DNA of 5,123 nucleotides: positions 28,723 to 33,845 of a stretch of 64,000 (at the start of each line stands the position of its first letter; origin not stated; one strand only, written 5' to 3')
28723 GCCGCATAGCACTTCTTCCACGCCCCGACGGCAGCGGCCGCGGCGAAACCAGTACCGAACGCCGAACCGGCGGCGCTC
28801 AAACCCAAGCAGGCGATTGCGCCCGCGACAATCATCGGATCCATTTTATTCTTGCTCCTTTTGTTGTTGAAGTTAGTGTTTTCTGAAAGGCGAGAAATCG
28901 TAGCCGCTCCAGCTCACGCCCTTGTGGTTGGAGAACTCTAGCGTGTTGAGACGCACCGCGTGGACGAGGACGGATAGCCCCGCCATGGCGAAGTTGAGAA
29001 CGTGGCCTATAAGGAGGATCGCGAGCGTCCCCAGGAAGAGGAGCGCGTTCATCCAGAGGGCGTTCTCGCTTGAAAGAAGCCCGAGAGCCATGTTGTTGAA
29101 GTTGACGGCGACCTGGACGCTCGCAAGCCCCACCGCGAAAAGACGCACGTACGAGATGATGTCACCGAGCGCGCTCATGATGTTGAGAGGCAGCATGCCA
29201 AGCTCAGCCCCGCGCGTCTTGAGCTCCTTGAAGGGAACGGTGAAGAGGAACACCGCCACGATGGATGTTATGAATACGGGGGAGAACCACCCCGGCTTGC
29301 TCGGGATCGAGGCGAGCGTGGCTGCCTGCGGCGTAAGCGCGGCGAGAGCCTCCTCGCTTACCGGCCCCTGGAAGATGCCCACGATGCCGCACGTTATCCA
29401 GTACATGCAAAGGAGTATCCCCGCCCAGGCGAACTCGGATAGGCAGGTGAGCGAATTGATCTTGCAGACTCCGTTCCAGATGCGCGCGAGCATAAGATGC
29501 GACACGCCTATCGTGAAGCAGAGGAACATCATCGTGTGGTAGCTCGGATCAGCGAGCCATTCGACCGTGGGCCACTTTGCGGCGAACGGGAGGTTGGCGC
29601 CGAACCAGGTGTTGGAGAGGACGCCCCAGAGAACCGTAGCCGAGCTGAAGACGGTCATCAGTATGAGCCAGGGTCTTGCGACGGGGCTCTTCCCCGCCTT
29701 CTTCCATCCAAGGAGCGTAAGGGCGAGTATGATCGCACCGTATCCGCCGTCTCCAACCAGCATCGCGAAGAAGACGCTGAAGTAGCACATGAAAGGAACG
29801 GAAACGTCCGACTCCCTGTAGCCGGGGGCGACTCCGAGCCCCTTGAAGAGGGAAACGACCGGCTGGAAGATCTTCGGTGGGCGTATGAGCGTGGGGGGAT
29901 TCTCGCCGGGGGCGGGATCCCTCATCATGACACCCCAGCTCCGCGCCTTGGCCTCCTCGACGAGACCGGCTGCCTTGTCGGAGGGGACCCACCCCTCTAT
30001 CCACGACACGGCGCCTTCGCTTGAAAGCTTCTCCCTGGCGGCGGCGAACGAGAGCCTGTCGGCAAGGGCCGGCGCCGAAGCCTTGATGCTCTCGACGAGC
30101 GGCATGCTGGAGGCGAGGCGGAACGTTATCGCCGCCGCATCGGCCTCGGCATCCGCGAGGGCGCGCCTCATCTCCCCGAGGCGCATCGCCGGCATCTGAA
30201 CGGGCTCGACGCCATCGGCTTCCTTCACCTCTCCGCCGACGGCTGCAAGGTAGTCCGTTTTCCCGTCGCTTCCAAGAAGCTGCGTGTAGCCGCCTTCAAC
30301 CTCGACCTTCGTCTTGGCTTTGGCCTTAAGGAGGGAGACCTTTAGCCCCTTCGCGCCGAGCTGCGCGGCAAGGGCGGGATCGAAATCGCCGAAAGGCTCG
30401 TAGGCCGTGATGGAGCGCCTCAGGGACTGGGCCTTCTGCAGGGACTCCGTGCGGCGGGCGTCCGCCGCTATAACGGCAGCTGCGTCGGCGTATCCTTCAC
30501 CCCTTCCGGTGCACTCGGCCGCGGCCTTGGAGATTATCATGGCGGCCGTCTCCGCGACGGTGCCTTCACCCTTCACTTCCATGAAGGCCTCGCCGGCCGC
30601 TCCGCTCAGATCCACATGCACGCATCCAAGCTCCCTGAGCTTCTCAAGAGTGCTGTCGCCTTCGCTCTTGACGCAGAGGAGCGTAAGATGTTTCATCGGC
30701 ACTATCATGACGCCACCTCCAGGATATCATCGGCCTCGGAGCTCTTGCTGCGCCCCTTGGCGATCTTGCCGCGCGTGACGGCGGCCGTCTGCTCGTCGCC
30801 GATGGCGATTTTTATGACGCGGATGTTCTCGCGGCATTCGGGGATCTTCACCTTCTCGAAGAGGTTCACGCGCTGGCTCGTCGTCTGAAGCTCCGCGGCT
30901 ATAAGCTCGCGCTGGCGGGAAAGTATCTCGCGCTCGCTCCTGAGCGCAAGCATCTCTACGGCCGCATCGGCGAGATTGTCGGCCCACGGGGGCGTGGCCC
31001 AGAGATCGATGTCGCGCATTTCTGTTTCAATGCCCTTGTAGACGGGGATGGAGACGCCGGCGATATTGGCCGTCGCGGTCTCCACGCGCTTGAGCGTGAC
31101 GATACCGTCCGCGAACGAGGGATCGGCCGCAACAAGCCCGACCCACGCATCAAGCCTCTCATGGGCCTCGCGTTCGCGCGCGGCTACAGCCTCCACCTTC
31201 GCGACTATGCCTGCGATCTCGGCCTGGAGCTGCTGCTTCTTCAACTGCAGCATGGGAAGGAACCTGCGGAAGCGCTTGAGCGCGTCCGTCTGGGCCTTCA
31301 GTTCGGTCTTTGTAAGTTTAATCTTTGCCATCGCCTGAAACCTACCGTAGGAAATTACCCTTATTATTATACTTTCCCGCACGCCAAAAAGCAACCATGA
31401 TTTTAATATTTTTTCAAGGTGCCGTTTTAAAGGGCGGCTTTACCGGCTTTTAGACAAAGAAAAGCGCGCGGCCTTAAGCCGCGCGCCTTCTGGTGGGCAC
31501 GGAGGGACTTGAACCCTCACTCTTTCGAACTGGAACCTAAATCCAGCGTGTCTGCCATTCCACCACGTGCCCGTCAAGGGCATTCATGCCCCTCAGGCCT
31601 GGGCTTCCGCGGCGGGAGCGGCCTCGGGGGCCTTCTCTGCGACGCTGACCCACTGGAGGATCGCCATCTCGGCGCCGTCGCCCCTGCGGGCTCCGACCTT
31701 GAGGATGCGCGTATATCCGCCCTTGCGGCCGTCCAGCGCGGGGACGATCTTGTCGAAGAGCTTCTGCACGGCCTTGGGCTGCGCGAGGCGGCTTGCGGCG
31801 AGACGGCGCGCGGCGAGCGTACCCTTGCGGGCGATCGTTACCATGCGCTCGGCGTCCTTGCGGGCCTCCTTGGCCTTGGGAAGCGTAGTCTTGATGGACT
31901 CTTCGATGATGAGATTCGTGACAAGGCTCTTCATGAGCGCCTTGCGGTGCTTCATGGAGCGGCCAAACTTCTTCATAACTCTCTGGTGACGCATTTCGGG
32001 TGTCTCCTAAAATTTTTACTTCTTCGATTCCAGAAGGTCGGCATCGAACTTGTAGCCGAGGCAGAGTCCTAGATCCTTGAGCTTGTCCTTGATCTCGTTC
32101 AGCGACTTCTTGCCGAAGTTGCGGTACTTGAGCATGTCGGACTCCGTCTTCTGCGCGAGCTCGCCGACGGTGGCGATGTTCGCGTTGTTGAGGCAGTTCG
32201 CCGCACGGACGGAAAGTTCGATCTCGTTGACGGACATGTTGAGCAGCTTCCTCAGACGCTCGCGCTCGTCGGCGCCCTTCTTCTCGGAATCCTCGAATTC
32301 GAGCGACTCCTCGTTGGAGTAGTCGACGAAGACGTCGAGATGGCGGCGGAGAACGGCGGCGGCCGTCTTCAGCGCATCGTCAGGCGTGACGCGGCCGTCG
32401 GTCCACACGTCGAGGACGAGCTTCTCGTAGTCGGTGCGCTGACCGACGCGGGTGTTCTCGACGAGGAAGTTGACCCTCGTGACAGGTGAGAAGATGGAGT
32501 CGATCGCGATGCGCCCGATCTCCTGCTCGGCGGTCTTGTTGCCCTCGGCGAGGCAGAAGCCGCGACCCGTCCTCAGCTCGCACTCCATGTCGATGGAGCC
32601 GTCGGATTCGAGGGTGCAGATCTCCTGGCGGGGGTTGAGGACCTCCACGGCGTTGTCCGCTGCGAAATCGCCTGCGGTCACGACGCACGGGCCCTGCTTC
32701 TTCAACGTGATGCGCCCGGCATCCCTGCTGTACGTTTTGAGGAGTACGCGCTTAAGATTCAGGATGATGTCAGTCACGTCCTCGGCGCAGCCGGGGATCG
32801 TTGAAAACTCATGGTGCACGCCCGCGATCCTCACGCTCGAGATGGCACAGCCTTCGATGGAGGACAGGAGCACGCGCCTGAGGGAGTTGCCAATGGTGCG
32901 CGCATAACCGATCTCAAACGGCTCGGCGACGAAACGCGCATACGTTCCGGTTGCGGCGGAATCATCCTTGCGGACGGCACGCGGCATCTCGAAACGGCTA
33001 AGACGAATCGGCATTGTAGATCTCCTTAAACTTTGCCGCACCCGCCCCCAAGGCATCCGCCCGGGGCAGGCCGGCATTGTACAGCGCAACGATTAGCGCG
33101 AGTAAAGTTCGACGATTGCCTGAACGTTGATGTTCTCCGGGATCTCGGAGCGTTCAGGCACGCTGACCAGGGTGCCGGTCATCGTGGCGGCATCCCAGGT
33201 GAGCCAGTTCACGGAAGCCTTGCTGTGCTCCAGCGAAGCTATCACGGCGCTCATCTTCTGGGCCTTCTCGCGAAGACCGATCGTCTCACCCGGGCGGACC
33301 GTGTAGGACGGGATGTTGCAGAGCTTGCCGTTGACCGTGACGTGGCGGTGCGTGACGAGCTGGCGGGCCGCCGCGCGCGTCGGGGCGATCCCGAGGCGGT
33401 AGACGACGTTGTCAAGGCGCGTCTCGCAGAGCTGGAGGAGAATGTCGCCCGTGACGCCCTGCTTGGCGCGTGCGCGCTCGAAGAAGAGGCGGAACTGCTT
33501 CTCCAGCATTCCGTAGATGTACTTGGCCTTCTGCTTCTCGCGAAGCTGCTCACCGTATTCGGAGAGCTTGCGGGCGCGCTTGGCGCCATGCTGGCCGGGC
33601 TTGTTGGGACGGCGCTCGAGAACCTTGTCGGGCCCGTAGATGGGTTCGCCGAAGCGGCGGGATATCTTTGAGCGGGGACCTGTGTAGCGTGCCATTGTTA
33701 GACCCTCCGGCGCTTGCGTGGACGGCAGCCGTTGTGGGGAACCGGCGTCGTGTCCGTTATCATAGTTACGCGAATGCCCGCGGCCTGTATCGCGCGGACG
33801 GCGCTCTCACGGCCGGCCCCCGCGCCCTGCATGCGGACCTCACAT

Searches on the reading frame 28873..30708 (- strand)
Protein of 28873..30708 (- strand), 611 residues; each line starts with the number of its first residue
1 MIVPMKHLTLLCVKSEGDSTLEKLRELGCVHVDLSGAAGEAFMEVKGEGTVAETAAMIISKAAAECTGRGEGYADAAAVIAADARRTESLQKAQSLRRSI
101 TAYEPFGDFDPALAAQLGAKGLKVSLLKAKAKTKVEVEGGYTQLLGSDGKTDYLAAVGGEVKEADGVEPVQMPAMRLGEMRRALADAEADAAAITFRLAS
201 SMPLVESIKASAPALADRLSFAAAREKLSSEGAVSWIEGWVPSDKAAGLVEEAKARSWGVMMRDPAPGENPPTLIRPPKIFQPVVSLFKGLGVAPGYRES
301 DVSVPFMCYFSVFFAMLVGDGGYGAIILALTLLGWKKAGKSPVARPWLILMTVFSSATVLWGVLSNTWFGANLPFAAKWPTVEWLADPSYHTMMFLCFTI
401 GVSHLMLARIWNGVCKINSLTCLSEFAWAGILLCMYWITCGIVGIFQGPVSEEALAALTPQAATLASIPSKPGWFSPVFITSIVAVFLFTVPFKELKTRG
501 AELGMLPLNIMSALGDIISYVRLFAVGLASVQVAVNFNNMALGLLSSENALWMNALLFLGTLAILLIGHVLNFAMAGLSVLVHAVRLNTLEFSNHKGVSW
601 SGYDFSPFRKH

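Call 8: search_protein_families(library=pfam, proteins=[window:28873-30708:-], max_evalue=0.001)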
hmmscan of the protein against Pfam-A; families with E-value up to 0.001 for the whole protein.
window:28873-30708:- (611 aa): 1 family
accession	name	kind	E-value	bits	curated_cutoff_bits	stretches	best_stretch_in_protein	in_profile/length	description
PF01496.24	V_ATPase_I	-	9.3e-13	47.5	30.7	2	514-609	719-814/815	V-type ATPase 116kDa subunit family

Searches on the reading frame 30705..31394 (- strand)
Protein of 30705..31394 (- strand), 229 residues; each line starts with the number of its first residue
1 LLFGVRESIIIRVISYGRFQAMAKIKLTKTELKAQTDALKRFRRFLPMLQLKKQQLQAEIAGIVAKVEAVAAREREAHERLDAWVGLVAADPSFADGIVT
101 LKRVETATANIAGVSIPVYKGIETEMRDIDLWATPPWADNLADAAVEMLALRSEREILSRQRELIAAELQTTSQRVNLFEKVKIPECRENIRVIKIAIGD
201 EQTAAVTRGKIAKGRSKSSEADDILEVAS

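Call 8: search_protein_families(library=pfam, proteins=[window:30705-31394:-], max_evalue=0.001)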
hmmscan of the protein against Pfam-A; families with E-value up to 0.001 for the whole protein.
window:30705-31394:- (229 aa): 1 family
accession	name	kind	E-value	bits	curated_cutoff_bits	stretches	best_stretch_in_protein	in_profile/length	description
PF01813.22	ATP-synt_D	-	1.2e-33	117.1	25.7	1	31-213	1-195/196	ATP synthase subunit D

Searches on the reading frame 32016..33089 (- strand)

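Call 8: search_protein_families(library=pfam, proteins=[window:32016-33089:-], max_evalue=0.001)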
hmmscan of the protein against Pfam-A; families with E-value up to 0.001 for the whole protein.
window:32016-33089:- (357 aa): 3 families
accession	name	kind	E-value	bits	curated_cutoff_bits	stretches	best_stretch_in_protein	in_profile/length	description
PF01000.31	RNA_pol_A_bac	-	2.7e-32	111.9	33.9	1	86-201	1-119/119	RNA polymerase Rpb3/RpoA insert domain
PF03118.21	RNA_pol_A_CTD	-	3.7e-26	91.1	23.8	1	276-338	4-66/67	Bacterial RNA polymerase, alpha chain C terminal domain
PF01193.29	RNA_pol_L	-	1.4e-23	82.8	24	1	56-251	1-74/74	RNA polymerase Rpb3/Rpb11 dimerisation domain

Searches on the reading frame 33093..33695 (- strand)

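Call 9: search_protein_families(library=pfam, proteins=[window:33093-33695:-], max_evalue=0.001)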
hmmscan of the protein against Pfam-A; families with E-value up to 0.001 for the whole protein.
window:33093-33695:- (200 aa): 2 families
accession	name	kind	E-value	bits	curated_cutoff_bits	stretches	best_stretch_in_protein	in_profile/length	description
PF00163.24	Ribosomal_S4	-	1.1e-27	96.9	23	1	3-91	1-95/95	Ribosomal protein S4/S9 N-terminal domain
PF01479.30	S4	-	3.2e-20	72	22.8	1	93-139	2-48/48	S4 domain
